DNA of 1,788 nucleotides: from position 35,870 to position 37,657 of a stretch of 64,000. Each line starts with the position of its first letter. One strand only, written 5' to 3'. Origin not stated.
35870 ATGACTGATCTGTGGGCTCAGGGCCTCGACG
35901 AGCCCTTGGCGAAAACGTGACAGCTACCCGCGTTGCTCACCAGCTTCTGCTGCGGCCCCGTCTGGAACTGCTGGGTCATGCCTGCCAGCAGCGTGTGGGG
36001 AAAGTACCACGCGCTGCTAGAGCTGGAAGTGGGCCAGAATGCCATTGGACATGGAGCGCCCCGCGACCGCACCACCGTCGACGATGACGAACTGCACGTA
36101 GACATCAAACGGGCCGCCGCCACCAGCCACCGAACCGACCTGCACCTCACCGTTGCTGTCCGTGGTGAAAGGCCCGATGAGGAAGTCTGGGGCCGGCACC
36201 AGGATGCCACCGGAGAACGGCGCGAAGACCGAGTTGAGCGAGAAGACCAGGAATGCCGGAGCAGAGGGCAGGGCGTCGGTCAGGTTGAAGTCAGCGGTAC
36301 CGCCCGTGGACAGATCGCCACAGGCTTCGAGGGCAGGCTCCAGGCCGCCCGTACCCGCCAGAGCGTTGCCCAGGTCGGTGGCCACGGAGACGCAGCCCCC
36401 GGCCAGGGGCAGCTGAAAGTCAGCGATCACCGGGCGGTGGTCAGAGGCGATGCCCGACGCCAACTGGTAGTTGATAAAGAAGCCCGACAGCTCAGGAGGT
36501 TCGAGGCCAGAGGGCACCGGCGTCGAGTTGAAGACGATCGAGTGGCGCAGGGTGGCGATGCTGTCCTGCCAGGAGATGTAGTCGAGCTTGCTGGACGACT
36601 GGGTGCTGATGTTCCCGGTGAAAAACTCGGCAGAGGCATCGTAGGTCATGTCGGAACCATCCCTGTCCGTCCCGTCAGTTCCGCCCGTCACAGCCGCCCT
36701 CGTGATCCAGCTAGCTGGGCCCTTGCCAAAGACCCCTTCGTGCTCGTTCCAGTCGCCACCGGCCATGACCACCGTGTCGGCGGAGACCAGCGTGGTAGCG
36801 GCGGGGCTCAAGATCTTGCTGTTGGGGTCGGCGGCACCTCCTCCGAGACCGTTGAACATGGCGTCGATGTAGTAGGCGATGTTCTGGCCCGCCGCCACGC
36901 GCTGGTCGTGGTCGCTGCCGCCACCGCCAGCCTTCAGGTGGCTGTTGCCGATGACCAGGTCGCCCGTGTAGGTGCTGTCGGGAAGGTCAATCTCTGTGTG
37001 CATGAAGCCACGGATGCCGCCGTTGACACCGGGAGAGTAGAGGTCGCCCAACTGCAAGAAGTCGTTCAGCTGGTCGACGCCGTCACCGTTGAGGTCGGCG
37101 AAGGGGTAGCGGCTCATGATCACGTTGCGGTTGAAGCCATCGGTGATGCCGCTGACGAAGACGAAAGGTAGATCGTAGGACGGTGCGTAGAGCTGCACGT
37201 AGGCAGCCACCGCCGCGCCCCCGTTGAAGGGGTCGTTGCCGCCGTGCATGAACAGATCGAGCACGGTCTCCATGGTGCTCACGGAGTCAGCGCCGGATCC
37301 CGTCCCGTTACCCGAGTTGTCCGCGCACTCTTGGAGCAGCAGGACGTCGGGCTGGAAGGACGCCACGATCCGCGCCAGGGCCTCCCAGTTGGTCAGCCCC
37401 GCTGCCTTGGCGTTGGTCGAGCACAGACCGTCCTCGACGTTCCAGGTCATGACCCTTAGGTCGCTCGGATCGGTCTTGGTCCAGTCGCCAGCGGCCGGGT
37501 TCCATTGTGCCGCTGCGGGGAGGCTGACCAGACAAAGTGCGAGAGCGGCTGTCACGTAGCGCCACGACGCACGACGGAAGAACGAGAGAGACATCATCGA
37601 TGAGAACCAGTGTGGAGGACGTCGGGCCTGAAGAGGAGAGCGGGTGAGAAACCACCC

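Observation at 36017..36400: The same extreme C-terminal module on three unrelated secreted proteins: candidate sorting or anchoring tag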

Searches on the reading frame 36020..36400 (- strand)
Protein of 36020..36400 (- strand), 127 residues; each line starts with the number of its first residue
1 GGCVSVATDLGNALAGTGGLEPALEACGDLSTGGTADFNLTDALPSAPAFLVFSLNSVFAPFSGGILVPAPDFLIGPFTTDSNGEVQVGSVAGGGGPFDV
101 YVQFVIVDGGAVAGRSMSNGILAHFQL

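Call 11: find_homologous_proteins(query=A1, max_evalue=0.001)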
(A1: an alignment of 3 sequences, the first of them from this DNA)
Query A1 (3 sequences) (127 aa, profile of the alignment): 3 proteins with E <= 0.001 among 1052 candidates.
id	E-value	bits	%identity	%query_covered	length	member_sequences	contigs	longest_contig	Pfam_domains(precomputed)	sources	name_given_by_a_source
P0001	1.7e-27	113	33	89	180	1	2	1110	-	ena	-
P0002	3.4e-24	103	51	94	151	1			-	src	-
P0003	1.5e-23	101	39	89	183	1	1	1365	-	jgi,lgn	jgi:hypothetical protein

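Call 19: predict_structure(alignment_id=A2)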
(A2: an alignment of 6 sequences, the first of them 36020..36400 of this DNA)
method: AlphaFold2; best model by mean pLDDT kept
length: 127 residues; sequences in the alignment: 6
mean_pLDDT: 79.0   pTM: 0.75
mean pLDDT of the five models: 79.0, 78.4, 74.8, 63.7, 61.7
residues with pLDDT >= 90: 15; 70-90: 88; 50-70: 22; < 50: 2
segments of 3 or more residues with pLDDT < 50: none
pLDDT, mean of each block of 10 residues (from residue 1): 68 75 88 87 89 70 69 80 90 77 79 76 78
secondary structure, 60 per line:
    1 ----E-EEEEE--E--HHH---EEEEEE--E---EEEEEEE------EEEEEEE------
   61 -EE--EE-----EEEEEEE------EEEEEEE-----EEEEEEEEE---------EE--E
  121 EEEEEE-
elements in order: E7-11 E23-28 E35-41 E48-54 E73-79 E86-92 E98-106 E120-126

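Call 22: fold_search(model_id=the predicted structure, library=pdb)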
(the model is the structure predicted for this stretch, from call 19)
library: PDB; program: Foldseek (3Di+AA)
matches with E <= 10: 1122; with E <= 0.001: 0
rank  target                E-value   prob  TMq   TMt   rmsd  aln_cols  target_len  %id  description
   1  6cpd_A                2.4e-03  1.00  0.47  0.47   5.9       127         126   10  Crystal structure of PmoD soluble domain from Methylocystis sp. ATCC 49242 (Rockwell) (released 2018-10-31)
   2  6cpd_B                4.2e-03  1.00  0.46  0.46   5.8       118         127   10  Crystal structure of PmoD soluble domain from Methylocystis sp. ATCC 49242 (Rockwell) (released 2018-10-31)
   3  8f90_A                7.9e-03  0.97  0.36  0.32   7.3       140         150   11  Intramolecular ester bond-containing repeat domain 2 from Suipraoptans intestinalis adhesin (released 2024-06-19)
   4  8dj2_A                1.2e-02  0.93  0.35  0.32   7.0       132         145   14  Intramolecular ester bond-containing repeat domain from Chlamydia trachomatis adhesin (released 2023-08-02)
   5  8fha_D                1.3e-02  0.97  0.39  0.36   5.8       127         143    9  Intramolecular ester bond-containing repeat domain 1 from Suipraoptans intestinalis adhesin (released 2024-06-19)
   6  8f90_B                1.3e-02  0.80  0.32  0.29   8.2       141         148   14  Intramolecular ester bond-containing repeat domain 2 from Suipraoptans intestinalis adhesin (released 2024-06-19)
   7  5uiz_A                1.8e-02  0.96  0.36  0.27   6.1        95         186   12  Structure of T.fusca AA10A (released 2017-02-01)
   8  8f90_C                1.8e-02  0.90  0.35  0.31   7.4       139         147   10  Intramolecular ester bond-containing repeat domain 2 from Suipraoptans intestinalis adhesin (released 2024-06-19)
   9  8fha_B                2.0e-02  0.95  0.38  0.36   6.1       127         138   11  Intramolecular ester bond-containing repeat domain 1 from Suipraoptans intestinalis adhesin (released 2024-06-19)
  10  8fha_A                2.3e-02  0.93  0.36  0.34   6.4       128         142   10  Intramolecular ester bond-containing repeat domain 1 from Suipraoptans intestinalis adhesin (released 2024-06-19)
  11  8fha_C                2.7e-02  0.91  0.36  0.33   6.5       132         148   10  Intramolecular ester bond-containing repeat domain 1 from Suipraoptans intestinalis adhesin (released 2024-06-19)
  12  2r5o_B                2.7e-02  0.89  0.40  0.33   9.0       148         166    8  Crystal structure of the C-terminal domain of wzt (released 2007-12-25)
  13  6ndq_B                3.0e-02  0.98  0.43  0.32   5.1       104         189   12  Crystal structure of a LPMO from Kitasatospora papulosa (released 2019-12-18)
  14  4oy6                  3.4e-02  0.93  0.37  0.28   5.7        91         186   12  Structure of ScLPMO10B in complex with copper. (released 2014-05-28)
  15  2ben_B                3.5e-02  0.96  0.40  0.32   5.1        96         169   14  Crystal structure of the Serratia marcescens chitin-binding protein CBP21 Y54A mutant. (released 2004-12-08)
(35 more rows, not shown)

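Call 23: search_protein_representatives(alignment_id=A2)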
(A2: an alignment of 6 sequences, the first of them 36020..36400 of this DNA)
Query: 6 sequences, 128 profile positions. Proteins with E-value up to 0.001 (for the whole library): 6613; up to 1e-10: 4099; up to 1e-30: 22. The best 150 are listed.
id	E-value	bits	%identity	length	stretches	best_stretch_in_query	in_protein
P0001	2.6e-47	175.9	-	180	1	2-128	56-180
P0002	5.4e-43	161.9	-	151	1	3-126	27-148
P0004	1.4e-34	134.8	-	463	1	5-128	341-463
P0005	2.0e-34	134.3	-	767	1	2-128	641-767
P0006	5.6e-34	132.8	-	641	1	2-127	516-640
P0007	7.5e-34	132.4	-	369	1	3-124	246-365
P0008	1.4e-33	131.5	-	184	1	5-128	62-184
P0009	1.8e-33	131.1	-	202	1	4-128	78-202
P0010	2.6e-32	127.4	-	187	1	5-128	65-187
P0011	3.9e-32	126.8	-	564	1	7-128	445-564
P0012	4.2e-32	126.7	-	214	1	3-126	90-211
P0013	5.1e-32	126.4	-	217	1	6-128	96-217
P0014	5.8e-32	126.3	-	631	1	5-126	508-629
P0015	6.9e-32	126.0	-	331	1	2-128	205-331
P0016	2.1e-31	124.4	-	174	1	6-123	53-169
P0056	2.7e-29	117.6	-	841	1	5-125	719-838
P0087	2.8e-28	114.4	-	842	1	7-128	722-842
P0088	2.9e-28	114.3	-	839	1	8-128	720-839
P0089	2.9e-28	114.3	-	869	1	7-125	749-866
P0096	3.8e-28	113.9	-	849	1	5-128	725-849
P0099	4.3e-28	113.8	-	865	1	6-128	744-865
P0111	7.2e-28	113.0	-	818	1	6-127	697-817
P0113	7.6e-28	113.0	-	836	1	6-127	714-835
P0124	1.1e-27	112.4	-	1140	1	6-128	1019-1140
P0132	1.6e-27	111.9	-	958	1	7-128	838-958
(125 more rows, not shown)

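Call 29: search_protein_families(library=pfam, alignment_id=A3, max_evalue=0.001)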
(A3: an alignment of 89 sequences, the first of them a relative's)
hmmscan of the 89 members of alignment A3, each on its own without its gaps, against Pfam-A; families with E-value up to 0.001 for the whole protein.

A. member 1, P0004 (463 aa): 0 families

B. families by the number of members that match (of 89 scanned): 43 families (the first 25 are shown)
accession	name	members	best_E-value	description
PF13517.12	FG-GAP_3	17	1e-70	FG-GAP-like repeat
PF01839.29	FG-GAP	16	2.9e-58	FG-GAP repeat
PF14312.12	FG-GAP_2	15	5.3e-190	FG-GAP repeat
PF25778.1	DUF7948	4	1.9e-40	Domain of unknown function (DUF7948)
PF13229.12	Beta_helix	4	6.3e-27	Right handed beta helix region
PF06739.17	SBBP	4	2.9e-16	Beta-propeller repeat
PF17164.10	DUF5122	3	7e-14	Domain of unknown function (DUF5122) beta-propeller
PF07593.17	UnbV_ASPIC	2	1.6e-20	ASPIC and UnbV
PF18911.6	PKD_4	2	4.9e-14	PKD domain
PF24251.1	DUF7453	2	1.1e-13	Family of unknown function (DUF7453)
PF02415.23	Chlam_PMP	2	3.9e-12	Chlamydia polymorphic membrane protein (Chlamydia_PMP) repeat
PF00801.26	PKD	2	1.1e-11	PKD domain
PF25564.1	DUF7933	1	9.3e-94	Domain of unknown function (DUF7933)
PF25390.1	WD40_RLD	1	2.3e-51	RCC1-like domain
PF13540.12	RCC1_2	1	2.4e-45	Regulator of chromosome condensation (RCC1) repeat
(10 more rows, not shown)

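Call 30: search_protein_families(library=ncbifam, alignment_id=A3, max_evalue=0.01)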
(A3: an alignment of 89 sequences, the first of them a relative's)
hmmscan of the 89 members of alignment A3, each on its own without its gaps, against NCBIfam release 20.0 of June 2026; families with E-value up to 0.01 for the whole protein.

A. member 1, P0004 (463 aa): 0 families

B. families by the number of members that match (of 89 scanned): 27 families (the first 25 are shown)
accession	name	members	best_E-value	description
TIGR05002.1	NxxGxxAF_repeat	6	3.5e-05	choice-of-anchor tandem repeat NxxGxxAF-containing protein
NF047494.1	Lepto_SBBP_lipo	5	8.8e-25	SBBP repeat beta-propeller lipoprotein, LipL53 family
TIGR02608.1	delta_60_rpt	4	2.8e-15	delta-60 repeat domain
TIGR02913.1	HAF_rpt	3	1.3e-24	HAF repeat protein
NF047539.1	XAC2610_fam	3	1.5e-09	XAC2610-related protein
TIGR04247.1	NosD_copper_fam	2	6.9e-07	nitrous oxide reductase family maturation protein NosD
NF041518.1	choice_anch_Q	2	1.4e-06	choice-of-anchor Q domain-containing protein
TIGR03804.1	para_beta_helix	2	5.4e-06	parallel beta-helix repeat protein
NF046077.1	LPS_M949_RS01915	2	0.0003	M949_RS01915 family surface polysaccharide biosynthesis protein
NF052323.1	T9SSA_dep_M6i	2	0.00054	T9SS-dependent M6-like inactivated metalloprotease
TIGR04362.1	choice_anch_C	1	2e-19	choice-of-anchor C family protein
TIGR03606.1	non_repeat_PQQ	1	7.2e-17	glucose/sorbosone family PQQ-dependent dehydrogenase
NF033707.1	T9SS_sortase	1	6.2e-12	type IX secretion system sortase PorU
NF011917.0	PRK15387.1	1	1.2e-10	type III secretion system effector E3 ubiquitin transferase SspH2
TIGR01376.1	POMP_repeat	1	1.4e-09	polymorphic outer membrane protein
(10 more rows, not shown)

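Call 49: predict_structure(alignment_id=A5)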
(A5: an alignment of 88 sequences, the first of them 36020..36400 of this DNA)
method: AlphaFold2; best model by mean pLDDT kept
length: 127 residues; sequences in the alignment: 88
mean_pLDDT: 90.1   pTM: 0.84
mean pLDDT of the five models: 90.1, 89.4, 89.2, 89.1, 88.9
residues with pLDDT >= 90: 96; 70-90: 21; 50-70: 9; < 50: 1
segments of 3 or more residues with pLDDT < 50: none
pLDDT, mean of each block of 10 residues (from residue 1): 87 94 96 94 98 86 61 93 97 86 96 93 92
secondary structure, 60 per line:
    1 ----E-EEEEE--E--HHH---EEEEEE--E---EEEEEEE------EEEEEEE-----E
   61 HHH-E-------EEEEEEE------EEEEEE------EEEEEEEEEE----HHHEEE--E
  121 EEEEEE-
elements in order: E7-11 E23-28 E35-41 E48-54 E73-79 E86-91 E98-107 E115-117 E120-126

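Call 51: fold_search(model_id=the predicted structure, library=pdb)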
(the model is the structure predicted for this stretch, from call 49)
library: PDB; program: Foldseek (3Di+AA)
matches with E <= 10: 1211; with E <= 0.001: 0
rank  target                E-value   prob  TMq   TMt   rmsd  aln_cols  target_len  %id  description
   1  5kwy_D                5.5e-03  0.99  0.45  0.44   5.1       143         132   12  Structure of human NPC1 middle lumenal domain bound to NPC2 (released 2016-08-24)
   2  6cpd_A                6.2e-03  0.98  0.42  0.42   7.1       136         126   10  Crystal structure of PmoD soluble domain from Methylocystis sp. ATCC 49242 (Rockwell) (released 2018-10-31)
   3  6cpd_B                7.2e-03  1.00  0.48  0.48   6.8       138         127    9  Crystal structure of PmoD soluble domain from Methylocystis sp. ATCC 49242 (Rockwell) (released 2018-10-31)
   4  4xed                  1.0e-02  0.99  0.39  0.47   4.9       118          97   12  PKD domain of M14-like peptidase from Thermoplasmatales archaeon SCGC AB-540-F20 (released 2015-05-13)
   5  8fha_A                1.0e-02  0.98  0.38  0.35   6.5       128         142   10  Intramolecular ester bond-containing repeat domain 1 from Suipraoptans intestinalis adhesin (released 2024-06-19)
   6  8fha_D                1.2e-02  0.97  0.38  0.34   6.3       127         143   10  Intramolecular ester bond-containing repeat domain 1 from Suipraoptans intestinalis adhesin (released 2024-06-19)
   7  9blo_A                1.7e-02  0.98  0.41  0.38   7.1       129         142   13  T450C mutant of repeat domain 2 from Clostridium perfringens adhesin CPE0147 without intramolecular ester bond (released 2025-05-07)
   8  7uc3                  1.8e-02  0.91  0.36  0.33   7.0       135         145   15  Intramolecular ester bond-containing repeat domain from G. bergeri adhesin (released 2023-03-22)
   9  3s3j_A                2.0e-02  0.96  0.36  0.10   6.9       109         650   18  Transglutaminase 2 in complex with a novel inhibitor (released 2012-06-06)
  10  8f90_B                2.0e-02  0.91  0.36  0.32   7.3       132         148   11  Intramolecular ester bond-containing repeat domain 2 from Suipraoptans intestinalis adhesin (released 2024-06-19)
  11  8btk_TA               2.2e-02  0.85  0.35  0.29   6.9       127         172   12  Structure of the TRAP complex with the Sec translocon and a translating ribosome (released 2023-05-24)
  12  5kwy_C                2.3e-02  0.93  0.42  0.40   7.0       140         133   14  Structure of human NPC1 middle lumenal domain bound to NPC2 (released 2016-08-24)
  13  5ftz                  2.3e-02  0.93  0.37  0.29   7.0       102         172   11  AA10 lytic polysaccharide monooxygenase (LPMO) from Streptomyces lividans (released 2016-04-27)
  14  5axh_B                2.5e-02  0.99  0.41  0.11   6.2       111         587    8  Crystal structure of thermophilic dextranase from Thermoanaerobacter pseudethanolicus, D312G mutant in complex with is (released 2015-11-11)
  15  5axh_A                2.7e-02  0.99  0.46  0.13   4.3       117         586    8  Crystal structure of thermophilic dextranase from Thermoanaerobacter pseudethanolicus, D312G mutant in complex with is (released 2015-11-11)
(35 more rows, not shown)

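Call 59: search_protein_families(library=ncbifam, proteins=[P0124, P0132, P0089, P0099, P0096, P0087, P0088, P0056, P0113, P0111], max_evalue=0.001)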
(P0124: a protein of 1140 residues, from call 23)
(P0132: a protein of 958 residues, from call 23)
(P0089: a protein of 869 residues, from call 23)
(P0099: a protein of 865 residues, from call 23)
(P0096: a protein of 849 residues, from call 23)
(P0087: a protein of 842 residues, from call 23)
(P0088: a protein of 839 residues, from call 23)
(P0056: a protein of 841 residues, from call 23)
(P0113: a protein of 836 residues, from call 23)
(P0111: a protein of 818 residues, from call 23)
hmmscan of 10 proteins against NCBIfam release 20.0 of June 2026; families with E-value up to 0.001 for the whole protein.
P0124 (1140 aa): 0 families

P0132 (958 aa): 0 families

P0089 (869 aa): 1 family
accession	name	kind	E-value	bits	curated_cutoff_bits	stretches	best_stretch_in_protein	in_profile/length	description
TIGR02608.1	delta_60_rpt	domain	0.00024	20.9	76.5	0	424-439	4-19/55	delta-60 repeat domain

P0099 (865 aa): 3 families
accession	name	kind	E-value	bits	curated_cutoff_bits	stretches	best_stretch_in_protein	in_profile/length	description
NF047539.1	XAC2610_fam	domain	3.8e-05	24.1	35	0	248-266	2-20/89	XAC2610-related protein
NF046077.1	LPS_M949_RS01915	subfamily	0.0003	20.8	60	0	248-263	72-87/154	M949_RS01915 family surface polysaccharide biosynthesis protein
NF052323.1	T9SSA_dep_M6i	equivalog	0.00054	18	600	0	508-579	788-859/1043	T9SS-dependent M6-like inactivated metalloprotease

P0096 (849 aa): 0 families

P0087 (842 aa): 0 families

P0088 (839 aa): 0 families

P0056 (841 aa): 2 families
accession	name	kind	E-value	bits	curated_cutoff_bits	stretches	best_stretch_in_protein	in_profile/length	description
NF033707.1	T9SS_sortase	equivalog_domain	6.2e-12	44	420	1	460-619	588-739/1095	type IX secretion system sortase PorU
NF052324.1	PorU_rel_Nterm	equivalog_domain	8.8e-08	30.8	450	1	459-612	613-765/879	putative type IX secretion system sortase PorU2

P0113 (836 aa): 2 families
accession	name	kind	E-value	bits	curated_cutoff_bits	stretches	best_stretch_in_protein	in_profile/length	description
NF047494.1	Lepto_SBBP_lipo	equivalog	7.9e-12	44.6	400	1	361-711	148-466/466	SBBP repeat beta-propeller lipoprotein, LipL53 family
TIGR02608.1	delta_60_rpt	domain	1.2e-06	28.3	76.5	0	362-385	17-39/55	delta-60 repeat domain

P0111 (818 aa): 0 families

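Call 61: find_encoding_contigs(protein=P0056, flank=10000, max_places=4)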
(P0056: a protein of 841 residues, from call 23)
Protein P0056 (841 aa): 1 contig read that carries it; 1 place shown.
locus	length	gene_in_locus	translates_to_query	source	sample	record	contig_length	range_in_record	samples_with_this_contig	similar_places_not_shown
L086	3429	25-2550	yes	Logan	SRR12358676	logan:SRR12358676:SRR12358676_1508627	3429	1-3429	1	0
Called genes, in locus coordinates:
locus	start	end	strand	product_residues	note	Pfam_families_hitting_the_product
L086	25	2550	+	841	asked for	PF08126:Propeptide_C25 (weak), PF01364:Peptidase_C25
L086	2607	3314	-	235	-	PF04542:Sigma70_r2, PF08281:Sigma70_r4_2, PF04545:Sigma70_r4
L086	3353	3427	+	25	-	?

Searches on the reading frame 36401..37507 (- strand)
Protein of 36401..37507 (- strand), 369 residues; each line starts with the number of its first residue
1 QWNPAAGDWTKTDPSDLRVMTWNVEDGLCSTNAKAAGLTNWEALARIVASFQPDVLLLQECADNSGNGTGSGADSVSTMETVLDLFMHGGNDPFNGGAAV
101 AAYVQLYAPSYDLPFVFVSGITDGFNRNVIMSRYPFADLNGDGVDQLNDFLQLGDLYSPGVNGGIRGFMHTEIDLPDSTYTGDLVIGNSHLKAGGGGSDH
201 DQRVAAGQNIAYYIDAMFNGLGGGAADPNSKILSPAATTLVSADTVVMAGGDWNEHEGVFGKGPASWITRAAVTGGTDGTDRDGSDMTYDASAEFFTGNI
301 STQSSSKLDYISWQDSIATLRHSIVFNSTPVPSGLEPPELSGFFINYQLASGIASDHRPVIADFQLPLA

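Call 63: find_homologous_proteins(query=window:36401-37507:-, max_evalue=0.00001)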
Query seq(369 aa) (369 aa): 831 proteins with E <= 0.00001 among 8000 candidates; the best 120 are listed.
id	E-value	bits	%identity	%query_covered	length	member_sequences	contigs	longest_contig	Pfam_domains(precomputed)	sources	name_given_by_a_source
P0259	1.5e-246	836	100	100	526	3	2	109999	PF03372.30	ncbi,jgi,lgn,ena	-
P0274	5.0e-228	775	93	100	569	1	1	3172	-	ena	-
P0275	2.7e-219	746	90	100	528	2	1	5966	PF03372.30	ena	-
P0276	1.2e-202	691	82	100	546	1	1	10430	-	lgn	-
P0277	1.6e-200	684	81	100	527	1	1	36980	-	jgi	-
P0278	8.6e-197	672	80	100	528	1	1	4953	PF03372.30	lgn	-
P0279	1.8e-176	605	73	100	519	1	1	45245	PF03372.30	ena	-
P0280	1.1e-169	583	71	100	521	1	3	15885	PF03372.30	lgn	-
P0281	4.9e-166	571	69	100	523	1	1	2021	PF03372.30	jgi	-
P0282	2.2e-164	565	69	100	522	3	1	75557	-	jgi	jgi:endonuclease/exonuclease/phosphatase family metal-dependent hydrolase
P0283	5.9e-164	564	69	100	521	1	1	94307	-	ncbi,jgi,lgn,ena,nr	ncbi:MAG: hypothetical protein DRQ55_02045 [Planctomycetota bacterium]|nr:MAG: hypothetical protein 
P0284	6.9e-162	557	68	100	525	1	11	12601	PF03372.30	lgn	-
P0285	7.1e-157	541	67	100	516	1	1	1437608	PF03372.30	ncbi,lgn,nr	ncbi:MAG: hypothetical protein DHS20C15_11430 [Planctomycetota bacterium]|nr:MAG: hypothetical prote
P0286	1.4e-145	504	83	74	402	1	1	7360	-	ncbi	ncbi:MAG: hypothetical protein ACI9EF_002969, partial [Pseudohongiellaceae bacterium]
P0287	5.6e-142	492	62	100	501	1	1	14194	PF03372.30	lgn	-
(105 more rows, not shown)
